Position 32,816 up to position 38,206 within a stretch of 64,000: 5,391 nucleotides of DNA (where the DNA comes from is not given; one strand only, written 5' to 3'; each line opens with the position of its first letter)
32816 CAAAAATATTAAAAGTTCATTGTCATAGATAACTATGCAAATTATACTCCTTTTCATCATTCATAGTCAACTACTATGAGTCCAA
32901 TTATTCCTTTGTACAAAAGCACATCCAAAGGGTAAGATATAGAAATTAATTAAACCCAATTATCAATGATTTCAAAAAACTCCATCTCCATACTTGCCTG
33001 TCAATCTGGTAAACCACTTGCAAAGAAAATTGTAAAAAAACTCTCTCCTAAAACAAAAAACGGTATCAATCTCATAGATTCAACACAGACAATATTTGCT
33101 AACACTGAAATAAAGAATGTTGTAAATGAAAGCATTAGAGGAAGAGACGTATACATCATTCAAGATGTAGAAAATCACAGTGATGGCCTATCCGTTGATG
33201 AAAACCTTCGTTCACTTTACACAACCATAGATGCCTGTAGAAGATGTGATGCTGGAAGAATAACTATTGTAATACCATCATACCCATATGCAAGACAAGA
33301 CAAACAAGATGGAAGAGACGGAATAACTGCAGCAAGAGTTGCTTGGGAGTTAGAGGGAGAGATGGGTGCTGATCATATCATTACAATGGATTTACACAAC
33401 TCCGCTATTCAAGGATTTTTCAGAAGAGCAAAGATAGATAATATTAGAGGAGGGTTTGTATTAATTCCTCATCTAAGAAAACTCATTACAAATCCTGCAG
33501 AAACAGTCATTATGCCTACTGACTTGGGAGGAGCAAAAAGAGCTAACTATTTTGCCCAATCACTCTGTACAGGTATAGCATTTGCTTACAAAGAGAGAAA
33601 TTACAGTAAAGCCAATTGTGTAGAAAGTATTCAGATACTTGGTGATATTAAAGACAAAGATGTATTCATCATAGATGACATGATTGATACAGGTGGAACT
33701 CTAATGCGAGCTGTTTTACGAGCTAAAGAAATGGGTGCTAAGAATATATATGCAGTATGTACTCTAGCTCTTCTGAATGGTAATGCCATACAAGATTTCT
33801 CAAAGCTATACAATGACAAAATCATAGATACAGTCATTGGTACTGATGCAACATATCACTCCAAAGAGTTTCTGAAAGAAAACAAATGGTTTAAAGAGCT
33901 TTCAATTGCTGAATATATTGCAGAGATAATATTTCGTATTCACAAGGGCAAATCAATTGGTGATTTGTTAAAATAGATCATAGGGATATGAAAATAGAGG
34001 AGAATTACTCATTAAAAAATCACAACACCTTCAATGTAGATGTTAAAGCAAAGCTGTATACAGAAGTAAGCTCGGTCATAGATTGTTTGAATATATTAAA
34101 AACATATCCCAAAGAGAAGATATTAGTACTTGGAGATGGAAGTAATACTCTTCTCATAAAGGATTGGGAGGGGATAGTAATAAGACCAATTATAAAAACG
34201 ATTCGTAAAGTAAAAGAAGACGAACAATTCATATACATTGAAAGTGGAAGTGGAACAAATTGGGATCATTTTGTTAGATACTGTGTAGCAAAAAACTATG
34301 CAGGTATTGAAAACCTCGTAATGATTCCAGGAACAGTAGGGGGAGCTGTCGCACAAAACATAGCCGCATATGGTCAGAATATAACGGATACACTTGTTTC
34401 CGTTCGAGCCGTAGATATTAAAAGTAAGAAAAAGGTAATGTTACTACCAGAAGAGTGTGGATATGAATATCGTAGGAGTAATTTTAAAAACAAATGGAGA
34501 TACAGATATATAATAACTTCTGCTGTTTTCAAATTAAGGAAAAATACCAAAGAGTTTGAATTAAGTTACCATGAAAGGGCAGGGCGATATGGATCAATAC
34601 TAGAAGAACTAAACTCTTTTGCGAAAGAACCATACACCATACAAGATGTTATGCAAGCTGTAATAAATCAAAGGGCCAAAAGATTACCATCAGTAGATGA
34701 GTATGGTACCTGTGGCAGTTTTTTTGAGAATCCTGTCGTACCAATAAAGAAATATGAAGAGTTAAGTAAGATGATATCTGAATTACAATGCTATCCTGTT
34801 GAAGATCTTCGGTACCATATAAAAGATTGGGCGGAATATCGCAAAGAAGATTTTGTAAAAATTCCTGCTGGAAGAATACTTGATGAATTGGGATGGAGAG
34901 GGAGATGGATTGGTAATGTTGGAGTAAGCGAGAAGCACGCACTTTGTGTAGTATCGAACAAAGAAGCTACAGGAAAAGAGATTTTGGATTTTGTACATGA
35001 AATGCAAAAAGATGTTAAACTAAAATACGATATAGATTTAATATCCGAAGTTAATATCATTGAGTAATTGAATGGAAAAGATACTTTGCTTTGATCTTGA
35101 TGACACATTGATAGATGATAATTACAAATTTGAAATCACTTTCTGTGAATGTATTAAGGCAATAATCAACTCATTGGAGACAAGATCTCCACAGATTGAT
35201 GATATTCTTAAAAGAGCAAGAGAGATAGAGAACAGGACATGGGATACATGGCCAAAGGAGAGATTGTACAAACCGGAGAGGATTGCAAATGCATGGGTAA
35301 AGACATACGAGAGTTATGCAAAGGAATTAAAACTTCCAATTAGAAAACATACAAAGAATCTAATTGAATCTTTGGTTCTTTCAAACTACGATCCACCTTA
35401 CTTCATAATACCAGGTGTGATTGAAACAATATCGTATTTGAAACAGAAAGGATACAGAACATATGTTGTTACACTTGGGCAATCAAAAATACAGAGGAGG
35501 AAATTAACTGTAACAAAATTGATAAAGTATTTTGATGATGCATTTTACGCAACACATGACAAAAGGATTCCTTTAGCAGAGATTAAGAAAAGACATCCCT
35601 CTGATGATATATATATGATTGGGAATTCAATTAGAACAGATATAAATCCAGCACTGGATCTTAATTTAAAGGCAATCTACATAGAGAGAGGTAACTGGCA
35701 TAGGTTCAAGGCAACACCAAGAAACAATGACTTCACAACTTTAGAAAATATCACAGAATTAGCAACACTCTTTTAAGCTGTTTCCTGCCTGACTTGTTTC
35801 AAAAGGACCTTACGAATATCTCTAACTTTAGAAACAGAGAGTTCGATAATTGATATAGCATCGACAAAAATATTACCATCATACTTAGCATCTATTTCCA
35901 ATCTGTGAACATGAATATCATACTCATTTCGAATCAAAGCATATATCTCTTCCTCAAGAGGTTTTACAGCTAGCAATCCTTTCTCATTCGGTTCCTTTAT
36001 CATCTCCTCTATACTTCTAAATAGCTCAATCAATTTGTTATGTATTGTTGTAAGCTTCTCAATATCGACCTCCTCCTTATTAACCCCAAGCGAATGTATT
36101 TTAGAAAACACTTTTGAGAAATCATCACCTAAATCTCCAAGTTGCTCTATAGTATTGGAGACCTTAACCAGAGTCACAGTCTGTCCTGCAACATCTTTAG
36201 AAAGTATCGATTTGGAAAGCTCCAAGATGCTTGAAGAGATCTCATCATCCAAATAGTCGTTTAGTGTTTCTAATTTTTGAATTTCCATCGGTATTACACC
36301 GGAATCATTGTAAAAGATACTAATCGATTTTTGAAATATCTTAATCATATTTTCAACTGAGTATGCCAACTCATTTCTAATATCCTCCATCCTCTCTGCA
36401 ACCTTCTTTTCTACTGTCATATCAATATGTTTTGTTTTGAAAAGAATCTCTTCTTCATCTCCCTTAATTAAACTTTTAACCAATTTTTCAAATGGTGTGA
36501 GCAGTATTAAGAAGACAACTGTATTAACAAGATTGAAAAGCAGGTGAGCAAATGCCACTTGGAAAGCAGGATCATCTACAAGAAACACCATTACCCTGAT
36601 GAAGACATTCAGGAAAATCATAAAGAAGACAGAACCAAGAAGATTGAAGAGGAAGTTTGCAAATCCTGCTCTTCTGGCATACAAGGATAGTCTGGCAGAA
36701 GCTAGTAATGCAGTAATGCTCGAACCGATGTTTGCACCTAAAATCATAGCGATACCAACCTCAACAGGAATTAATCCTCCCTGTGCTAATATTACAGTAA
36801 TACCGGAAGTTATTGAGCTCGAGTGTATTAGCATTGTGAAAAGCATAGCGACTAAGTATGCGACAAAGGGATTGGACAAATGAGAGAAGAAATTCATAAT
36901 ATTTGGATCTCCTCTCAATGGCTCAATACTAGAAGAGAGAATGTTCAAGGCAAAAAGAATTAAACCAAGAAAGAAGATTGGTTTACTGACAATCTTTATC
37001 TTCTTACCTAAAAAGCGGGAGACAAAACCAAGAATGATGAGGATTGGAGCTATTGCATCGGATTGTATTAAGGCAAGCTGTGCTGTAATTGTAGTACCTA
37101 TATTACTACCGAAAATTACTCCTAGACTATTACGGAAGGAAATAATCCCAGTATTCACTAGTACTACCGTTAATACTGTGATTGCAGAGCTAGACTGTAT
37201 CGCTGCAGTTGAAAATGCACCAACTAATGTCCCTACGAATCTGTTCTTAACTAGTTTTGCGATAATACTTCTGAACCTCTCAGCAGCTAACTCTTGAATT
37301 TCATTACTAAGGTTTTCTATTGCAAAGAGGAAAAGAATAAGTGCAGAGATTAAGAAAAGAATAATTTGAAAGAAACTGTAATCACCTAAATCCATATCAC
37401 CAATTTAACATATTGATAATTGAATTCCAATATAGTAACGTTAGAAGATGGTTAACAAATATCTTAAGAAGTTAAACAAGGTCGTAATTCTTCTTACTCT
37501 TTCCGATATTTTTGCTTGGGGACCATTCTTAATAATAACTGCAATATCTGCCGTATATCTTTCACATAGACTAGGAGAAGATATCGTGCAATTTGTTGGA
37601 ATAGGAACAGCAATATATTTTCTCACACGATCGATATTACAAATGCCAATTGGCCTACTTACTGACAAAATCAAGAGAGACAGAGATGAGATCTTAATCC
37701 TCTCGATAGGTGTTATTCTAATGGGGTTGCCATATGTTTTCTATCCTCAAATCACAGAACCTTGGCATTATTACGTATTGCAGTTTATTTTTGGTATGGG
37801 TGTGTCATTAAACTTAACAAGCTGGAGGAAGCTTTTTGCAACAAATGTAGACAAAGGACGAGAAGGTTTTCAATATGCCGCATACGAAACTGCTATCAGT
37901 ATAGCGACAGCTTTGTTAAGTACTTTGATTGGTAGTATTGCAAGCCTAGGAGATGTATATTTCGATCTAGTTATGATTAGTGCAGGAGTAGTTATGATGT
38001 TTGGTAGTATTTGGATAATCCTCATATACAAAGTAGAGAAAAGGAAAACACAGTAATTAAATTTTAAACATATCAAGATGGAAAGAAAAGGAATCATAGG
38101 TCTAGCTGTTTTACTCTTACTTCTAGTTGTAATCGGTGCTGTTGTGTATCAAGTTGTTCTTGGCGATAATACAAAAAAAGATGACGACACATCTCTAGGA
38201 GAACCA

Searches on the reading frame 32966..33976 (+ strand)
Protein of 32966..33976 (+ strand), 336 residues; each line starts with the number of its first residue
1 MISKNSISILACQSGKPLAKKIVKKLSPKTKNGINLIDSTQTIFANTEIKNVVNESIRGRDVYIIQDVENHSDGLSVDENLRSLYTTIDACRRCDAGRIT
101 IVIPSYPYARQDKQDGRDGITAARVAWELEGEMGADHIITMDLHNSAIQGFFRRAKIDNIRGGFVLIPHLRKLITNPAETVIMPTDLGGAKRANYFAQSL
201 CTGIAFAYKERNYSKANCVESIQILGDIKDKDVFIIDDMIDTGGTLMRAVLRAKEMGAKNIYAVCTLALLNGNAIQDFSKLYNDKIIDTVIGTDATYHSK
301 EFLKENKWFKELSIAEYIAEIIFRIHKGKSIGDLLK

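Call 9: search_protein_families(library=pfam, proteins=[window:32966-33976:+], max_evalue=0.00001)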
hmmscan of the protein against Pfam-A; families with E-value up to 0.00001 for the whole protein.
window:32966-33976:+ (336 aa): 3 families
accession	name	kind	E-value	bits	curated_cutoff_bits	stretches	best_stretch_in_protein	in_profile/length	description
PF13793.12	Pribosyltran_N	-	3.5e-31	107.9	25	1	8-130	2-114/117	N-terminal domain of ribose phosphate pyrophosphokinase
PF14572.12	Pribosyl_synth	-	2.5e-15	57.4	27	1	221-335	74-183/184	Phosphoribosyl synthetase-associated domain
PF00156.33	Pribosyltran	-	2e-12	47.1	26.3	1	178-272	29-125/158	Phosphoribosyl transferase domain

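Call 57: search_protein_families(library=ncbifam, proteins=[window:32966-33976:+], max_evalue=0.00001)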
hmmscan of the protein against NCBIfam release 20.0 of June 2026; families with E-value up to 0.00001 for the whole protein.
window:32966-33976:+ (336 aa): 15 families
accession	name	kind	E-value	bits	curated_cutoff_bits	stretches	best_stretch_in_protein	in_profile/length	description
TIGR01251.1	ribP_PPkin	subfamily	9.9e-83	277.6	113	1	8-335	2-308/309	ribose-phosphate diphosphokinase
NF005299.0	PRK06827.1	subfamily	6.1e-82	275.4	327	1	2-335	4-368/383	phosphoribosylpyrophosphate synthetase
NF002320.0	PRK01259.1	subfamily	5.8e-75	252.6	297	1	3-334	3-313/316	ribose-phosphate diphosphokinase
NF002618.0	PRK02269.1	equivalog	1.7e-58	198.8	460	1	3-334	2-315/321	ribose-phosphate diphosphokinase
NF002844.0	PRK03092.1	equivalog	5.1e-58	196.8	438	1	12-335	17-322/326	ribose-phosphate diphosphokinase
NF002758.0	PRK02812.1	equivalog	4.3e-55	187.2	518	1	5-334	20-328/330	ribose-phosphate pyrophosphokinase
NF001815.0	PRK00553.1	equivalog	1.1e-52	179.2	484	1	9-334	12-320/332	ribose-phosphate pyrophosphokinase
NF003428.0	PRK04923.1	equivalog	3.7e-48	164.3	536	1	4-334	4-316/319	ribose-phosphate diphosphokinase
NF002686.0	PRK02458.1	equivalog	2.5e-46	158.7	506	1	3-334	6-315/323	ribose-phosphate diphosphokinase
NF002095.0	PRK00934.1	equivalog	4.5e-36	124.5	296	1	9-296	3-267/287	ribose-phosphate diphosphokinase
NF005537.0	PRK07199.1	subfamily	8.4e-16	57.9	322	1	32-299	22-276/301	ribose-phosphate diphosphokinase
TIGR01203.1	HGPRTase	equivalog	4e-07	29.9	150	0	222-267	73-121/167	hypoxanthine phosphoribosyltransferase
TIGR01091.1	upp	equivalog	4.3e-06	26.5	208.35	1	223-287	114-177/207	uracil phosphoribosyltransferase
NF001097.0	PRK00129.1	equivalog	7e-06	25.9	114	0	212-272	105-166/209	uracil phosphoribosyltransferase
NF002620.0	PRK02277.1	subfamily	8.6e-06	25.5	115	0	193-265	101-176/201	orotate phosphoribosyltransferase-like protein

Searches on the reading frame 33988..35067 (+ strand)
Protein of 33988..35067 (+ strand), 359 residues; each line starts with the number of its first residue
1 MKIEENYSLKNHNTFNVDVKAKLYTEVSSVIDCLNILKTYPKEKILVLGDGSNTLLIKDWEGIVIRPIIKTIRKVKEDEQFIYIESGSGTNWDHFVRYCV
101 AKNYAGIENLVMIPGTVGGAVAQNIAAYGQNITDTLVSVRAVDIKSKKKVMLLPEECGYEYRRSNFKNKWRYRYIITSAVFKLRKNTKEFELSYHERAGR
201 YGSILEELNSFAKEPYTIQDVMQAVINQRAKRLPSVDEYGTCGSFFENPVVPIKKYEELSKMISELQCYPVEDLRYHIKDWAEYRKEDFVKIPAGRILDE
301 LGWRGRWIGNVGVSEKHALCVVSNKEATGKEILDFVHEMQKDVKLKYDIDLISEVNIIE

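Call 9: search_protein_families(library=pfam, proteins=[window:33988-35067:+], max_evalue=0.00001)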
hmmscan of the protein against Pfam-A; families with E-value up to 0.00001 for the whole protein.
window:33988-35067:+ (359 aa): 2 families
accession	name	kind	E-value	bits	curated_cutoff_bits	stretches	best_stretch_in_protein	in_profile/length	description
PF02873.21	MurB_C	-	6.4e-22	78.1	27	1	218-358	2-99/99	UDP-N-acetylenolpyruvoylglucosamine reductase, C-terminal domain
PF01565.28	FAD_binding_4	-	9.1e-15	55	26.4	1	28-143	11-130/139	FAD binding domain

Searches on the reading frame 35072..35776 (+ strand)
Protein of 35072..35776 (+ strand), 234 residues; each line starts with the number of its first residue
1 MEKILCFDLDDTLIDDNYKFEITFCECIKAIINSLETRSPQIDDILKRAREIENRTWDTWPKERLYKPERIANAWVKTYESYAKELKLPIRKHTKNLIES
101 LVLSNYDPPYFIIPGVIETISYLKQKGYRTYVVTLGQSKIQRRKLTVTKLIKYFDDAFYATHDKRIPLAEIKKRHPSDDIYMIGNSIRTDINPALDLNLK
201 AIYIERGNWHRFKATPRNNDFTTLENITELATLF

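Call 9: search_protein_families(library=pfam, proteins=[window:35072-35776:+], max_evalue=0.00001)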
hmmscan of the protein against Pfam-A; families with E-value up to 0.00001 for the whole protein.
window:35072-35776:+ (234 aa): 2 families
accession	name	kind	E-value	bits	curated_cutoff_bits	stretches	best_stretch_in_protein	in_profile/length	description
PF00702.32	Hydrolase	-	8.9e-12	46.2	26.4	1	3-176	2-157/191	haloacid dehalogenase-like hydrolase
PF13419.12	HAD_2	-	6.5e-10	39.8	23.8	1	7-202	3-176/178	Haloacid dehalogenase-like hydrolase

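Call 57: search_protein_families(library=ncbifam, proteins=[window:35072-35776:+], max_evalue=0.00001)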
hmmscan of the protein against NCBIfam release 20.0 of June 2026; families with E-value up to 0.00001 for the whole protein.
window:35072-35776:+ (234 aa): 3 families
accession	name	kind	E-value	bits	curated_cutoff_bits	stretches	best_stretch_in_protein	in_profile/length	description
TIGR02253.1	CTE7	subfamily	2.7e-16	60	169.75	1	3-221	3-212/221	TIGR02253 family HAD-type hydrolase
TIGR02254.1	YjjG_YfnB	equivalog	1.4e-13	50.8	159.9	1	3-229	2-221/223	YjjG family noncanonical pyrimidine nucleotidase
NF052576.1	PymNtasePynAStpc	equivalog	9.7e-09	35.2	350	1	3-203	4-199/229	pyrimidine 5'-nucleotidase PynA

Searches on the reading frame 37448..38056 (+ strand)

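Call 9: search_protein_families(library=pfam, proteins=[window:37448-38056:+], max_evalue=0.00001)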
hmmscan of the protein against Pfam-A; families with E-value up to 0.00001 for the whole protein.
window:37448-38056:+ (202 aa): 1 family
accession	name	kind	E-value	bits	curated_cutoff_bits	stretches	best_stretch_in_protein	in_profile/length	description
PF07690.21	MFS_1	-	2.9e-15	56.5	33.4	1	24-197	10-175/347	Major Facilitator Superfamily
